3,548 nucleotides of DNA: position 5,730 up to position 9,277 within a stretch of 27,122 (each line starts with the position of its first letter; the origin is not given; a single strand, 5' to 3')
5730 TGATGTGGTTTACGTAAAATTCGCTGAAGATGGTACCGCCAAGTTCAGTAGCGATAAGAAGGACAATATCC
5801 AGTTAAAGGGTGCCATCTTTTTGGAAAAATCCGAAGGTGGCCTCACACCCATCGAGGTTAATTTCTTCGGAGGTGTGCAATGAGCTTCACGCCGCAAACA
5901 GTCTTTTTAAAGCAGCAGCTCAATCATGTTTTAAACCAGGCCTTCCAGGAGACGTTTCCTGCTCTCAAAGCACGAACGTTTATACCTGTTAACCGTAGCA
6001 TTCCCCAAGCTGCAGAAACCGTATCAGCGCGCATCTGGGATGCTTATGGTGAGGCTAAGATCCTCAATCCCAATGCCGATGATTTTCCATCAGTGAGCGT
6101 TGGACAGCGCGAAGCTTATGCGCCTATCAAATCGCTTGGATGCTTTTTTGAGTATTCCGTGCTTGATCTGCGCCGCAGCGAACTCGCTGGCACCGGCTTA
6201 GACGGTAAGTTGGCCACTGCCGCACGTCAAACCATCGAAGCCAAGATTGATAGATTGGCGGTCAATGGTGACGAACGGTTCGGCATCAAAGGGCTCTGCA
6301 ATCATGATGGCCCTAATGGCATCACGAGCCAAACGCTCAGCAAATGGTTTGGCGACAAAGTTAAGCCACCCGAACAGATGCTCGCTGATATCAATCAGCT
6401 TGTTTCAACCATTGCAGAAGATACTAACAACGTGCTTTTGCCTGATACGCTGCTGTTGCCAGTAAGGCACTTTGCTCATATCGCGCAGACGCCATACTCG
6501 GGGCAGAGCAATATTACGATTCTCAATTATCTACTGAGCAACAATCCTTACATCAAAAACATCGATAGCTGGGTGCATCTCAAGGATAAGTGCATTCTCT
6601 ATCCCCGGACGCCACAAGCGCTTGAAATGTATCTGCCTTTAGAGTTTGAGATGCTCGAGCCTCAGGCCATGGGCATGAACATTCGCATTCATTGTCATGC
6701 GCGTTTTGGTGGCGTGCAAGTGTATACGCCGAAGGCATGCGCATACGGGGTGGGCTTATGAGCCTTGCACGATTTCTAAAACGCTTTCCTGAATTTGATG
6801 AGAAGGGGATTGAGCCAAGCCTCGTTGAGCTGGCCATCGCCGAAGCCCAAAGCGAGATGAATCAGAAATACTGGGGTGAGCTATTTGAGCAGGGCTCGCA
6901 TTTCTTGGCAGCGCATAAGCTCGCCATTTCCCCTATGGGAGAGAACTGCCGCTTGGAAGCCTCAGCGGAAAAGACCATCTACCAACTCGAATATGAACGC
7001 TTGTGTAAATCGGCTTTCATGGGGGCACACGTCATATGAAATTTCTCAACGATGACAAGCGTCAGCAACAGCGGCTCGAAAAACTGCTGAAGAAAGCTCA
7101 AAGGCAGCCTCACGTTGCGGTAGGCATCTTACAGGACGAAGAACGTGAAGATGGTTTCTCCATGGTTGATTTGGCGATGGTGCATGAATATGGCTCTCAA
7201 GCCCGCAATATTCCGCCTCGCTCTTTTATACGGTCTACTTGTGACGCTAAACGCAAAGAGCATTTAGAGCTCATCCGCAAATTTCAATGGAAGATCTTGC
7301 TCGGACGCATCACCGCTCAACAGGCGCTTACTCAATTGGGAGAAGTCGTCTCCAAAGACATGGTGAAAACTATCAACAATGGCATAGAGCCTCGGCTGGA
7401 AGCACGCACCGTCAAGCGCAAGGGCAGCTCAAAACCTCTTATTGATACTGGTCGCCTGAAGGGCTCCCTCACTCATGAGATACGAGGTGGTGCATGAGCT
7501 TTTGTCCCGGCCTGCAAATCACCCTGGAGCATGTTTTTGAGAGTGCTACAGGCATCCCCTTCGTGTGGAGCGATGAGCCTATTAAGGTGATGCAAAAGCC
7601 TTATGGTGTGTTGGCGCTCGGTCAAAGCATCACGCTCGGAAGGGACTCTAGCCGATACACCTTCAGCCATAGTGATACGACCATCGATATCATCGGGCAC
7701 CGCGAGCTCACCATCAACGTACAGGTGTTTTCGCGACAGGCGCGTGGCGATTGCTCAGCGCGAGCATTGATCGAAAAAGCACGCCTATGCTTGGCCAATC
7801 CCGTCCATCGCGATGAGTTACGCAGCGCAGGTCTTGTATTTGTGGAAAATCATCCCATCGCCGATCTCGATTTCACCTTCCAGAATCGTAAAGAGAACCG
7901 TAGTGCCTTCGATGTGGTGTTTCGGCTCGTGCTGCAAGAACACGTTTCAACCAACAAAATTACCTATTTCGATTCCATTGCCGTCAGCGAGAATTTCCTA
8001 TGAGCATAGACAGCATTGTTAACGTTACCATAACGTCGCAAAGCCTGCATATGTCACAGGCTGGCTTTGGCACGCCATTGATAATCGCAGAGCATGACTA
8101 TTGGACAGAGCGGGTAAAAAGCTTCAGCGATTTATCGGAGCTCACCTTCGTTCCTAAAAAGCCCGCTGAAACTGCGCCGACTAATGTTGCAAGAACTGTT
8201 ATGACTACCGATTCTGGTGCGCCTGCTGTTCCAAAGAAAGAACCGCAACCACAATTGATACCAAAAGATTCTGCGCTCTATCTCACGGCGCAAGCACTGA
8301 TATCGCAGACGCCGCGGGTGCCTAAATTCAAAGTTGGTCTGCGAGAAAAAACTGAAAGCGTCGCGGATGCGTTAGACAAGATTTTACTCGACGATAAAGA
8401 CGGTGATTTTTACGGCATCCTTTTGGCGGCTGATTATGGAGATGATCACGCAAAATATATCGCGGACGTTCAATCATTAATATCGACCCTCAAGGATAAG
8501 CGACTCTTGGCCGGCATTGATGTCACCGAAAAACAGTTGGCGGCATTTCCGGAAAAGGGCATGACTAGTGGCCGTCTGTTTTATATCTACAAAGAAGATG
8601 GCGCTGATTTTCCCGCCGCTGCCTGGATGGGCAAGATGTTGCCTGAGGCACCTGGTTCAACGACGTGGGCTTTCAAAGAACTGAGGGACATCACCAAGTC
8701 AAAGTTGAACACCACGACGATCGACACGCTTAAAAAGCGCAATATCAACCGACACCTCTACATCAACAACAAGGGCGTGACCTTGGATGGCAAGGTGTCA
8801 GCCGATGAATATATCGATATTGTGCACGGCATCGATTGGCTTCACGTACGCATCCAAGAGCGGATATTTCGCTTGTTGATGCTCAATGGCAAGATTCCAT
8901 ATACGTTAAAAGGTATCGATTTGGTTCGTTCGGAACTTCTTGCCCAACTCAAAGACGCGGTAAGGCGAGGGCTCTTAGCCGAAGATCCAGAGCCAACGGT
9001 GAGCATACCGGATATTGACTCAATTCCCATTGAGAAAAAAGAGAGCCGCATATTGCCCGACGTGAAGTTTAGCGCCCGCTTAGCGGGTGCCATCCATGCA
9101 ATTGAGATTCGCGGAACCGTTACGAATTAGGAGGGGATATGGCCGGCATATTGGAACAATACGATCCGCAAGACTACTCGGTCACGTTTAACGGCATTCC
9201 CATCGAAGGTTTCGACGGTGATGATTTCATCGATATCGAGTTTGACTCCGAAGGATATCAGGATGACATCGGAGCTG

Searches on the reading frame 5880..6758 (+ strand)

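Call 5: search_protein_families(library=phrogs, proteins=[window:5880-6758:+], max_evalue=0.001)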
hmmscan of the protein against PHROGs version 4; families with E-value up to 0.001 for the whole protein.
window:5880-6758:+ (293 aa): 1 family
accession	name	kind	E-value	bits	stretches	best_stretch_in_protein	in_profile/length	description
phrog_264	-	head and packaging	1.9e-65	222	1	3-292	24-320/321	major head protein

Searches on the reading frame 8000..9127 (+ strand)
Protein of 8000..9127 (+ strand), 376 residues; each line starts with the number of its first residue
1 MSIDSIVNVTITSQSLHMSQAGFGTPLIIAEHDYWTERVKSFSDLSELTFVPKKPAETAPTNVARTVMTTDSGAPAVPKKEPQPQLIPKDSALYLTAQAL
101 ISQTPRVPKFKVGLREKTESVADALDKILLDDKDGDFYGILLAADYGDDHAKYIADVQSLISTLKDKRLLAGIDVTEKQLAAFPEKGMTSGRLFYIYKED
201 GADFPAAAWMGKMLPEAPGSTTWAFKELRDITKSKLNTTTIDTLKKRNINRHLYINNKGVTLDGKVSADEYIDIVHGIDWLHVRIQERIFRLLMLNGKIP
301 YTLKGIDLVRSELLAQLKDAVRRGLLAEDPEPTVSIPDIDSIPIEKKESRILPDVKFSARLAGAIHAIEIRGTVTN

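Call 5: search_protein_families(library=phrogs, proteins=[window:8000-9127:+], max_evalue=0.001)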
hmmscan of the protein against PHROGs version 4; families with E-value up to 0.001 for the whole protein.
window:8000-9127:+ (376 aa): 2 families
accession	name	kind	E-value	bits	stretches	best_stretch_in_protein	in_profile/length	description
phrog_205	-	tail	6.1e-67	227.4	2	87-375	65-433/455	tail sheath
phrog_9590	-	unknown function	2.1e-40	140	1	220-375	212-373/377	-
